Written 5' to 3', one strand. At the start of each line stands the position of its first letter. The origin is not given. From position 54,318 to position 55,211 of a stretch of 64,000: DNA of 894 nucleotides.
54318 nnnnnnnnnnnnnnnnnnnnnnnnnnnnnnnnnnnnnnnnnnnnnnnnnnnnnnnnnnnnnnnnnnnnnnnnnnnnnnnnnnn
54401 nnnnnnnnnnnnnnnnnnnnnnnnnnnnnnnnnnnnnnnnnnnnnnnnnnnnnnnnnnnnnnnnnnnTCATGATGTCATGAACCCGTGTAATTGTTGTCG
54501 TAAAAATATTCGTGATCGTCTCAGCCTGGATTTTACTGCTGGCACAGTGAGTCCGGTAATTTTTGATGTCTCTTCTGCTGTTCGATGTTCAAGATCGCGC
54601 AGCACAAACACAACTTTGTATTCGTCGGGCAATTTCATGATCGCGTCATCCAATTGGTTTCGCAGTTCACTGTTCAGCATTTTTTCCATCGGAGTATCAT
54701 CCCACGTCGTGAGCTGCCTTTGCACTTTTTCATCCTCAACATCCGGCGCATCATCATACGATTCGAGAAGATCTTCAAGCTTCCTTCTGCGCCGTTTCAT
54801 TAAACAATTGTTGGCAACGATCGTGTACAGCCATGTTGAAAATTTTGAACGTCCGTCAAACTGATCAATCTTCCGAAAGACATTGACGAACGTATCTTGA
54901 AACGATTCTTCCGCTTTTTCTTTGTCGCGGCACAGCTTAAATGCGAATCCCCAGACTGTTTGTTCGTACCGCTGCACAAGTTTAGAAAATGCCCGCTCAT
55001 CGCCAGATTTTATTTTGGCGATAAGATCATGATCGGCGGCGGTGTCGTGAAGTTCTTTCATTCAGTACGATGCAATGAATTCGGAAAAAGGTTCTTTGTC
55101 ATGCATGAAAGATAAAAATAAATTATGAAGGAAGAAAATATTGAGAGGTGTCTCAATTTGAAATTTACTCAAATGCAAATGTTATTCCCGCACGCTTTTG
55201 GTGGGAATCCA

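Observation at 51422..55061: ECF-sigma/ZAS-headed ten-gene thiol-sulfur operon with CP-motif micro-membrane proteins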

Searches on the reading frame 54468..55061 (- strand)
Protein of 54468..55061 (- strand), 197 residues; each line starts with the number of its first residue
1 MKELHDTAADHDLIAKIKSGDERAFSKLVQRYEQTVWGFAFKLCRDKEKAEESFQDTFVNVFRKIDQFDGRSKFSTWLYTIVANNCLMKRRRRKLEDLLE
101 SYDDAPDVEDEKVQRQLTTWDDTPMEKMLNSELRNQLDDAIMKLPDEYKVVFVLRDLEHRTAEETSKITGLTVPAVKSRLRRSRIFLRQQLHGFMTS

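Call 3: search_protein_families(library=pfam, proteins=[window:54468-55061:-], max_evalue=0.01)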
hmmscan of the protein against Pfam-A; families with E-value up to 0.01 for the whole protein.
window:54468-55061:- (197 aa): 4 families
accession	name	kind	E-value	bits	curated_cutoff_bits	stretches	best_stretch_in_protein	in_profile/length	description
PF04542.20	Sigma70_r2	-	2.7e-18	66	24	1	28-94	1-69/71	Sigma-70 region 2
PF08281.18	Sigma70_r4_2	-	2.6e-13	49.8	25.7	1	135-185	2-52/54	Sigma-70, region 4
PF04545.22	Sigma70_r4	-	4e-05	23.5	24.1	1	140-184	1-45/50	Sigma-70, region 4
PF07638.17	Sigma70_ECF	-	0.00024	21.5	21.1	1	12-191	6-183/185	ECF sigma factor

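Call 4: search_protein_families(library=ncbifam, proteins=[window:54468-55061:-], max_evalue=0.01)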
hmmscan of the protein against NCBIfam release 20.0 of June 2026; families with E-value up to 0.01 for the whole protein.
window:54468-55061:- (197 aa): 88 families (the best 25 are shown)
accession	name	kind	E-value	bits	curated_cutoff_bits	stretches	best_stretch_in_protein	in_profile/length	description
NF008888.0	PRK11922.1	equivalog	2.2e-43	148.6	204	1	6-192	13-197/231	RNA polymerase sigma factor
NF007223.0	PRK09641.1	equivalog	2.8e-40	138.1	209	1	12-192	7-185/187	RNA polymerase sigma factor SigW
NF009166.1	PRK12513.1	equivalog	5.1e-37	127.5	206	1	5-192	4-187/193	RNA polymerase sigma factor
NF007225.0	PRK09643.1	equivalog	2.4e-34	118.8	190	1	5-194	9-185/204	RNA polymerase sigma factor SigM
TIGR02948.1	SigW_bacill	equivalog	9.5e-34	117.1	243.1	1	11-192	6-185/187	RNA polymerase sigma factor SigW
TIGR02937.1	sigma70-ECF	superfamily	1.4e-30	106.1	42.9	1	24-191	2-165/165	sigma-70 family RNA polymerase sigma factor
NF004113.0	PRK05602.1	equivalog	3.7e-29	101.8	208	1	5-193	27-203/211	RNA polymerase sigma factor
TIGR02985.1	Sig70_bacteroi1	subfamily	4.3e-29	101.8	126.4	1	24-191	2-162/162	RNA polymerase sigma-70 factor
TIGR02939.1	RpoE_Sigma70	equivalog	2.8e-28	99.2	236.15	1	7-192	4-187/190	RNA polymerase sigma factor RpoE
NF009171.0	PRK12518.1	equivalog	3.5e-27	95.5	208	1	7-191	11-184/191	RNA polymerase sigma factor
NF007216.0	PRK09638.1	equivalog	2.3e-26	92.7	194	1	8-191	3-174/180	RNA polymerase sigma factor SigY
NF006930.0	PRK09415.1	subfamily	3.9e-25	88.7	198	1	21-192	14-176/179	RNA polymerase factor sigma C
NF009190.0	PRK12538.1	equivalog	4.6e-25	88.7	303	1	9-192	49-220/233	RNA polymerase sigma factor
NF009168.0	PRK12515.1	subfamily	1.2e-24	86.9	236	1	6-191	5-179/189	RNA polymerase sigma factor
NF006089.0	PRK08241.1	subfamily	1.5e-24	86.7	240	1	11-189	10-202/343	RNA polymerase subunit sigma-70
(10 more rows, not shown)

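Call 28: find_related_loci(query=A1, collection=genome_contigs, flank=8000)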
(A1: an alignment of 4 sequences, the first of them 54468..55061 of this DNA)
Query A1 (197 aa) in genome_contigs; peptide patterns used: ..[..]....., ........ (x = any residue, [..] = any of these).
34 stretches matched a pattern; 19 encode a relative of the query (tblastn E <= 1e-3); 19 distinct loci.
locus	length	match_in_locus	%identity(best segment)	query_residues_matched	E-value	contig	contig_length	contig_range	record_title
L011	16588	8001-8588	82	1-196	4e-109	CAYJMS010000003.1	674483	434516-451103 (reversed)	MAG TPA_asm: uncultured Chitinophagaceae bacterium isolate ERP124720_co1_92 genome assembly, contig: NODE_10_length_6744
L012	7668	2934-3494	83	10-196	1e-107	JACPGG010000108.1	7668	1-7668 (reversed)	MAG: Ignavibacteriales bacterium isolate NC_groundwater_381_Ag_B-0.1um_46_8 GD18-4_B1_scaffold_775348, whole genome shot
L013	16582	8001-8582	80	1-196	3e-105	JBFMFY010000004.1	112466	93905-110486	MAG: Bacteroidota bacterium isolate MAG283 MAG283_4, whole genome shotgun sequence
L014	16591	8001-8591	76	1-197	2e-102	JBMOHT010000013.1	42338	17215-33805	MAG: Bacteroidota bacterium isolate Deming_bin.369 contig1622, whole genome shotgun sequence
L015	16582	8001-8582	77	1-196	9e-102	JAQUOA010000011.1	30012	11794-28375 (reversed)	MAG: Bacteroidota bacterium isolate STD1_190 NODE_3129_length_30012_cov_9.736824_Sandtown_D1, whole genome shotgun seque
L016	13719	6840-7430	75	1-197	6e-101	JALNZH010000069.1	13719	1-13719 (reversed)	MAG: Bacteroidetes bacterium isolate SO_2017_GW3 bin 7 scaffold_2270_c1_OW296A_2017, whole genome shotgun sequence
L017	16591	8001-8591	75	1-197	1e-100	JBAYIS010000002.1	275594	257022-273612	MAG: Bacteroidota bacterium isolate SO_2016_GW1_36 scaffold00061_OW334_2016, whole genome shotgun sequence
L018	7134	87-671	74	1-195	2e-100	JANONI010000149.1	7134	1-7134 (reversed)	MAG: Bacteroidota bacterium isolate VAR_43_metabat_429 VAR_43_k141_825720, whole genome shotgun sequence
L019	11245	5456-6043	73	1-196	4e-100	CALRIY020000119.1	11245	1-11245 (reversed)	MAG: Synechococcus sp. UW140 isolate JJ-AX1-329-1-mx-bin491 genome assembly, contig: JJ-MOM7-71-C413, whole genome shotg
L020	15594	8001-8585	73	1-195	1e-98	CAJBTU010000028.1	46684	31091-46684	MAG: uncultured Ignavibacteriae bacterium isolate Loc090721-7m_bin-539 genome assembly, contig: bin-539:028/426, whole g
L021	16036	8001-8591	73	1-197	6e-99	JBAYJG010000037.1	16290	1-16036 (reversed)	MAG: Bacteroidota bacterium isolate SO_2016_GW1_5 scaffold06144_OW334_2016, whole genome shotgun sequence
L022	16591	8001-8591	72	1-197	2e-98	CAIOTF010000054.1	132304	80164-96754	MAG: uncultured Ignavibacteriae bacterium isolate KTt_bin-1621 genome assembly, contig: bin-1621:54/54, whole genome sho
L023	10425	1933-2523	72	1-197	2e-97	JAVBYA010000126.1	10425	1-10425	MAG: Bacteroidota bacterium isolate GS21 3042, whole genome shotgun sequence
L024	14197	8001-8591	71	1-197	1e-96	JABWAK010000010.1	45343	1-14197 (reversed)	MAG: Bacteroidetes bacterium isolate MAG_2 scaffold_652, whole genome shotgun sequence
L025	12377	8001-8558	73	9-195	8e-93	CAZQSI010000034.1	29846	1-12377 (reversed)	MAG TPA_asm: uncultured Chitinophagaceae bacterium isolate SRP237561_co1_86 genome assembly, contig: NODE_2295_length_29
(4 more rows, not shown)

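Call 35: search_solved_structures(query=window:54468-55061:-, max_evalue=1e-10, show_alignments=0)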
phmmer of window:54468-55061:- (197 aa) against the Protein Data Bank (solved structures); distinct sequences matched with E-value up to 1e-10: 12.
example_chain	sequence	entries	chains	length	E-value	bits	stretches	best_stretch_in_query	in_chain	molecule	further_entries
5wuq_A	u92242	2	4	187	5.3e-26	94.8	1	14-192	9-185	ECF RNA polymerase sigma factor SigW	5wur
6in7_B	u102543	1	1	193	5.2e-21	78.6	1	9-190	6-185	RNA polymerase sigma-H factor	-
8z6g_B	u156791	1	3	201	5.8e-21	78.4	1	9-190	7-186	RNA polymerase sigma factor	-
1or7_A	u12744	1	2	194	7.9e-18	68.2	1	6-187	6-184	RNA polymerase sigma-E factor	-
6jbq_F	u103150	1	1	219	1.3e-17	67.5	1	7-187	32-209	ECF RNA polymerase sigma-E factor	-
9m9d_F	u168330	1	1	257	5.6e-15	58.9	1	24-191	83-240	ECF RNA polymerase sigma factor SigE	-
9m9e_F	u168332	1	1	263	6e-15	58.8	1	24-191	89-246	ECF RNA polymerase sigma factor SigE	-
9m98_F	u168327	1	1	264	6.1e-15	58.8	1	24-191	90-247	ECF RNA polymerase sigma factor SigE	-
7qh5_A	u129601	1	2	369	6.5e-14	55.4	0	16-87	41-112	RNA polymerase sigma factor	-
2q1z_A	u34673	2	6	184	3.4e-12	49.8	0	20-190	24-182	RpoE, ECF SigE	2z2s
5or5_A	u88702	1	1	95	1.9e-11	47.4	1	8-86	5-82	ECF RNA polymerase sigma-E factor,ECF RNA polymerase sigma factor SigW,ECF RNA polymerase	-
4cxf_A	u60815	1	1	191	5.6e-11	45.9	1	8-188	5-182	RNA POLYMERASE SIGMA FACTOR CNRH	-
